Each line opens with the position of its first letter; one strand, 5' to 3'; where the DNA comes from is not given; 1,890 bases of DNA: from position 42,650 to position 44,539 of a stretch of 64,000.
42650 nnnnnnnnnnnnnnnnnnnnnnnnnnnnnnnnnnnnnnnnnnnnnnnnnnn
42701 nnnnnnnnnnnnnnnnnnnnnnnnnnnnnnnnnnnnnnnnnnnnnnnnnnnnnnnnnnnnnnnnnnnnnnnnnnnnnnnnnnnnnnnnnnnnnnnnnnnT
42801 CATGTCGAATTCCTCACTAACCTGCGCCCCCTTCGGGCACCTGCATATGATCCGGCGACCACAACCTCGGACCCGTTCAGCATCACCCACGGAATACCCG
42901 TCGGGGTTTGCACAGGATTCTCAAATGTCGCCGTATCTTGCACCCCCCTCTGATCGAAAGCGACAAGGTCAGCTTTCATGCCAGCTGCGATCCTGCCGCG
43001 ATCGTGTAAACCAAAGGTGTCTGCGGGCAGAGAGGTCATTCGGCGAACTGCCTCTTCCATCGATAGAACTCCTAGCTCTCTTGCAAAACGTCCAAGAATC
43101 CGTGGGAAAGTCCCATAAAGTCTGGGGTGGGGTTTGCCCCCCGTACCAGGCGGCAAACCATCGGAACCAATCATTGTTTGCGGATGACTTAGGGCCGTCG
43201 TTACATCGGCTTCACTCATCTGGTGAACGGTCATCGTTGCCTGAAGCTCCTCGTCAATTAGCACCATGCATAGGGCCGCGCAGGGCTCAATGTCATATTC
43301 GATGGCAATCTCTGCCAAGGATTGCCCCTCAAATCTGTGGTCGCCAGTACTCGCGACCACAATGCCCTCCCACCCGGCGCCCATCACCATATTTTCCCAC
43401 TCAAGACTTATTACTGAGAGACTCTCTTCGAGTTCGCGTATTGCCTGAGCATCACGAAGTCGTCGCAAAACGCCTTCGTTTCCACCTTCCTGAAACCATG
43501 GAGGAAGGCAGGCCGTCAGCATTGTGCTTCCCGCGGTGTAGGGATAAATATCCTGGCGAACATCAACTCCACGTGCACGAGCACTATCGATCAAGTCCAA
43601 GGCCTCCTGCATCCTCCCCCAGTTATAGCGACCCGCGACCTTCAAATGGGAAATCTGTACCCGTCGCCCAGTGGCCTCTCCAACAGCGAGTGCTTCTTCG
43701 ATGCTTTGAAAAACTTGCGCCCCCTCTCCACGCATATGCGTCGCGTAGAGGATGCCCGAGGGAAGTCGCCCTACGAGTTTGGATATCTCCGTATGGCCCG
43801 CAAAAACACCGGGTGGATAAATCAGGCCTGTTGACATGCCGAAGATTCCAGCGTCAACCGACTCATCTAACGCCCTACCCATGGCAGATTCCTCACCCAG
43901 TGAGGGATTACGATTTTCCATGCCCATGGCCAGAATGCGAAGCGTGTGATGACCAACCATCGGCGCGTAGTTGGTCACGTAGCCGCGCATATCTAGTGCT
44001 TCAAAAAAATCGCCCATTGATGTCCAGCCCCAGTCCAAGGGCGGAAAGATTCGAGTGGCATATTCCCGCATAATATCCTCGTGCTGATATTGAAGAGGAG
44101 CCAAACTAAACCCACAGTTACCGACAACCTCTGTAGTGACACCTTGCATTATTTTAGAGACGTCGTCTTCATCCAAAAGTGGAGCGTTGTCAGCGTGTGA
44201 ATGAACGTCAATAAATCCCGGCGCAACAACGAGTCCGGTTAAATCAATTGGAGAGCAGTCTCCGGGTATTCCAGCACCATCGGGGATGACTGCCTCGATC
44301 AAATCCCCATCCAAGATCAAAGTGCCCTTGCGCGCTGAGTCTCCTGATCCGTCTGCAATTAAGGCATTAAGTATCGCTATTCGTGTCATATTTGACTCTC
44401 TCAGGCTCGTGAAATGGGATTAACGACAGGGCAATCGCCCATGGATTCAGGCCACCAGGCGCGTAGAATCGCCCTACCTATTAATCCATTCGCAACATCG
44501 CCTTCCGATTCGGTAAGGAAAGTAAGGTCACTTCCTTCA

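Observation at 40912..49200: Candidate new pathway: sugar-type ABC importer fused to beta-lactamase-fold hydrolase, D-aminoacylase, GNAT and NSAR-type racemase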

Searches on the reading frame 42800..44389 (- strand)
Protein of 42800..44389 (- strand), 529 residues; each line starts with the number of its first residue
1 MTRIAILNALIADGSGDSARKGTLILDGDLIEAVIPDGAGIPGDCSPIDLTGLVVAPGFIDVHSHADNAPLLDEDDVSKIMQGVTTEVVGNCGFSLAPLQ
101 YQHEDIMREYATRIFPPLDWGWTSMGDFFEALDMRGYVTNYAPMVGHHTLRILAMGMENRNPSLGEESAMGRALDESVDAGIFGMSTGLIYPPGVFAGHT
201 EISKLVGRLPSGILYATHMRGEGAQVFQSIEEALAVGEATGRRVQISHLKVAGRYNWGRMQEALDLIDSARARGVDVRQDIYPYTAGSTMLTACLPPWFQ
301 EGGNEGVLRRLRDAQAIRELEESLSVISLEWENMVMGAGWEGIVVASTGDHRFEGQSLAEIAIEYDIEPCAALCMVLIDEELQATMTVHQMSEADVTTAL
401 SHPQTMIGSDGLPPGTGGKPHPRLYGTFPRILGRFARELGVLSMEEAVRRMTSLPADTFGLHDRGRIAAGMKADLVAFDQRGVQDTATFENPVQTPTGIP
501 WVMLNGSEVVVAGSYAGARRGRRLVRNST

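Call 4: search_protein_families(library=pfam, proteins=[window:42800-44389:-])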
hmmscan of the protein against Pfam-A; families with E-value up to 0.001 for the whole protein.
window:42800-44389:- (529 aa): 2 families
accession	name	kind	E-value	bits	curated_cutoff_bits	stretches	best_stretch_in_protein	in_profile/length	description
PF07969.17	Amidohydro_3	-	3.1e-30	106.5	29.7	1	48-509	3-471/472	Amidohydrolase family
PF01979.26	Amidohydro_1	-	3e-10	40.3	25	1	406-484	246-321/345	Amidohydrolase family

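Call 5: search_protein_families(library=ncbifam, proteins=[window:42800-44389:-])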
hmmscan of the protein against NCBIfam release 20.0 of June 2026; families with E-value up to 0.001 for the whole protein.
window:42800-44389:- (529 aa): 44 families (the best 25 are shown)
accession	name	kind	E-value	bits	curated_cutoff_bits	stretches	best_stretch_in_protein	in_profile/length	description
NF006560.0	PRK09061.1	subfamily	6.5e-49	166.6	340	2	368-526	341-512/517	amidohydrolase family protein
NF011989.0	PRK15446.2-5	equivalog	1.1e-11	44.2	565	1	438-484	318-364/385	alpha-D-ribose 1-methylphosphonate 5-triphosphate diphosphatase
NF011984.0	PRK15446.1-5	equivalog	7.2e-11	41.5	260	1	441-481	322-362/379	alpha-D-ribose 1-methylphosphonate 5-triphosphate diphosphatase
TIGR02318.1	phosphono_phnM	equivalog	2.4e-10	39.9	390.55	1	440-481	318-359/376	phosphonate metabolism protein PhnM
NF006689.0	PRK09237.1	equivalog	4.3e-10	38.7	371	1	44-119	44-120/383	amidohydrolase/deacetylase family metallohydrolase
NF011990.0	PRK15446.2-6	subfamily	5.7e-10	38.4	233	1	441-484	325-369/390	alpha-D-ribose 1-methylphosphonate 5-triphosphate diphosphatase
NF011987.0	PRK15446.2-3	subfamily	9.9e-10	37.8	253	1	438-482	323-367/395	alpha-D-ribose 1-methylphosphonate 5-triphosphate diphosphatase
TIGR00857.1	pyrC_multi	subfamily_domain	1.7e-09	37.2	279.05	1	440-480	329-369/412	dihydroorotase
NF006055.0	PRK08203.1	equivalog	5.8e-09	35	532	1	434-517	346-433/455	8-oxoguanine deaminase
TIGR01224.1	hutI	equivalog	1.7e-08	33.7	298.15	0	22-66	4-49/377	imidazolonepropionase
TIGR03178.1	allantoinase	equivalog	2.4e-08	33.2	357.85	1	442-481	347-386/441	allantoinase AllB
NF005759.0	PRK07583.1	equivalog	2.5e-08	33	403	1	444-484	362-402/438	cytosine deaminase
TIGR03583.1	EF_0837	hypoth_equivalog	5.4e-08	32.3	432.15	0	442-482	293-333/365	amidohydrolase/deacetylase family metallohydrolase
NF004839.0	PRK06189.1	equivalog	8.1e-08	31.3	631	0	442-480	353-391/451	allantoinase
NF006839.0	PRK09357.1-4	equivalog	1e-07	31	576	0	7-70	5-66/422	dihydroorotase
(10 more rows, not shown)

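Call 8: search_solved_structures(query=window:42800-44389:-, max_evalue=0.00001)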
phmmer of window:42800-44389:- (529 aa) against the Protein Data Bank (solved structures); distinct sequences matched with E-value up to 0.00001: 11.
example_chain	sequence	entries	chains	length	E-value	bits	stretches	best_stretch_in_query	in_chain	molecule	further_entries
1m7j_A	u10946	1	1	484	1.8e-83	284.4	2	10-292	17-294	D-aminoacylase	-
1rjp_A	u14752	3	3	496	2e-83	284.3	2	10-292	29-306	D-aminoacylase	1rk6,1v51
1rjq_A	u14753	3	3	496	2.9e-82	280.5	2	10-292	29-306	D-aminoacylase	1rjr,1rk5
1v4y_A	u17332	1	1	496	5.1e-82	279.6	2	10-292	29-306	D-aminoacylase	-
3gip_A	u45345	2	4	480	6.9e-74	252.8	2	8-291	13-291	N-acyl-D-glutamate deacylase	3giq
9g5m_A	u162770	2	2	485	1.4e-63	218.8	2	8-291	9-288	Amidohydrolase family protein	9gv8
9kb1_A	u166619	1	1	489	1.8e-63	218.5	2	11-291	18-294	PpOngB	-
9kb3_A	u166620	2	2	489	2.3e-62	214.8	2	11-291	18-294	Carbohydrate de-N-acetylated protein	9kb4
3egj_A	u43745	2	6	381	1.4e-07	34.1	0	5-77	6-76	N-acetylglucosamine-6-phosphate deacetylase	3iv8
3mpg_A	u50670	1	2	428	4e-06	29.2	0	428-492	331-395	Dihydroorotase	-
4yiw_A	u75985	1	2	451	4.5e-06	29.1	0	428-492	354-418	Dihydroorotase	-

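Call 59: search_solved_structures(query=window:42800-44389:-, max_evalue=1e-60, show_alignments=5)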
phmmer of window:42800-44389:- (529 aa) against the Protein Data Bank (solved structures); distinct sequences matched with E-value up to 1e-60: 8.
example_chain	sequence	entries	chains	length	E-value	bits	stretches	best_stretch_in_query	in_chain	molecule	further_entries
1m7j_A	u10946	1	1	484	1.8e-83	284.4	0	10-292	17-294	D-aminoacylase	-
1rjp_A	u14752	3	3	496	2e-83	284.3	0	10-292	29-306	D-aminoacylase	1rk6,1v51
1rjq_A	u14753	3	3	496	2.9e-82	280.5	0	10-292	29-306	D-aminoacylase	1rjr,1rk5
1v4y_A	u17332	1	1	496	5.1e-82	279.6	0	10-292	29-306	D-aminoacylase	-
3gip_A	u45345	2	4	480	6.9e-74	252.8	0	8-291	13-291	N-acyl-D-glutamate deacylase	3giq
9g5m_A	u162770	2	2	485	1.4e-63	218.8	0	8-291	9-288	Amidohydrolase family protein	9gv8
9kb1_A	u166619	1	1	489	1.8e-63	218.5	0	11-291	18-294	PpOngB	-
9kb3_A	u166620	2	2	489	2.3e-62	214.8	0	11-291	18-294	Carbohydrate de-N-acetylated protein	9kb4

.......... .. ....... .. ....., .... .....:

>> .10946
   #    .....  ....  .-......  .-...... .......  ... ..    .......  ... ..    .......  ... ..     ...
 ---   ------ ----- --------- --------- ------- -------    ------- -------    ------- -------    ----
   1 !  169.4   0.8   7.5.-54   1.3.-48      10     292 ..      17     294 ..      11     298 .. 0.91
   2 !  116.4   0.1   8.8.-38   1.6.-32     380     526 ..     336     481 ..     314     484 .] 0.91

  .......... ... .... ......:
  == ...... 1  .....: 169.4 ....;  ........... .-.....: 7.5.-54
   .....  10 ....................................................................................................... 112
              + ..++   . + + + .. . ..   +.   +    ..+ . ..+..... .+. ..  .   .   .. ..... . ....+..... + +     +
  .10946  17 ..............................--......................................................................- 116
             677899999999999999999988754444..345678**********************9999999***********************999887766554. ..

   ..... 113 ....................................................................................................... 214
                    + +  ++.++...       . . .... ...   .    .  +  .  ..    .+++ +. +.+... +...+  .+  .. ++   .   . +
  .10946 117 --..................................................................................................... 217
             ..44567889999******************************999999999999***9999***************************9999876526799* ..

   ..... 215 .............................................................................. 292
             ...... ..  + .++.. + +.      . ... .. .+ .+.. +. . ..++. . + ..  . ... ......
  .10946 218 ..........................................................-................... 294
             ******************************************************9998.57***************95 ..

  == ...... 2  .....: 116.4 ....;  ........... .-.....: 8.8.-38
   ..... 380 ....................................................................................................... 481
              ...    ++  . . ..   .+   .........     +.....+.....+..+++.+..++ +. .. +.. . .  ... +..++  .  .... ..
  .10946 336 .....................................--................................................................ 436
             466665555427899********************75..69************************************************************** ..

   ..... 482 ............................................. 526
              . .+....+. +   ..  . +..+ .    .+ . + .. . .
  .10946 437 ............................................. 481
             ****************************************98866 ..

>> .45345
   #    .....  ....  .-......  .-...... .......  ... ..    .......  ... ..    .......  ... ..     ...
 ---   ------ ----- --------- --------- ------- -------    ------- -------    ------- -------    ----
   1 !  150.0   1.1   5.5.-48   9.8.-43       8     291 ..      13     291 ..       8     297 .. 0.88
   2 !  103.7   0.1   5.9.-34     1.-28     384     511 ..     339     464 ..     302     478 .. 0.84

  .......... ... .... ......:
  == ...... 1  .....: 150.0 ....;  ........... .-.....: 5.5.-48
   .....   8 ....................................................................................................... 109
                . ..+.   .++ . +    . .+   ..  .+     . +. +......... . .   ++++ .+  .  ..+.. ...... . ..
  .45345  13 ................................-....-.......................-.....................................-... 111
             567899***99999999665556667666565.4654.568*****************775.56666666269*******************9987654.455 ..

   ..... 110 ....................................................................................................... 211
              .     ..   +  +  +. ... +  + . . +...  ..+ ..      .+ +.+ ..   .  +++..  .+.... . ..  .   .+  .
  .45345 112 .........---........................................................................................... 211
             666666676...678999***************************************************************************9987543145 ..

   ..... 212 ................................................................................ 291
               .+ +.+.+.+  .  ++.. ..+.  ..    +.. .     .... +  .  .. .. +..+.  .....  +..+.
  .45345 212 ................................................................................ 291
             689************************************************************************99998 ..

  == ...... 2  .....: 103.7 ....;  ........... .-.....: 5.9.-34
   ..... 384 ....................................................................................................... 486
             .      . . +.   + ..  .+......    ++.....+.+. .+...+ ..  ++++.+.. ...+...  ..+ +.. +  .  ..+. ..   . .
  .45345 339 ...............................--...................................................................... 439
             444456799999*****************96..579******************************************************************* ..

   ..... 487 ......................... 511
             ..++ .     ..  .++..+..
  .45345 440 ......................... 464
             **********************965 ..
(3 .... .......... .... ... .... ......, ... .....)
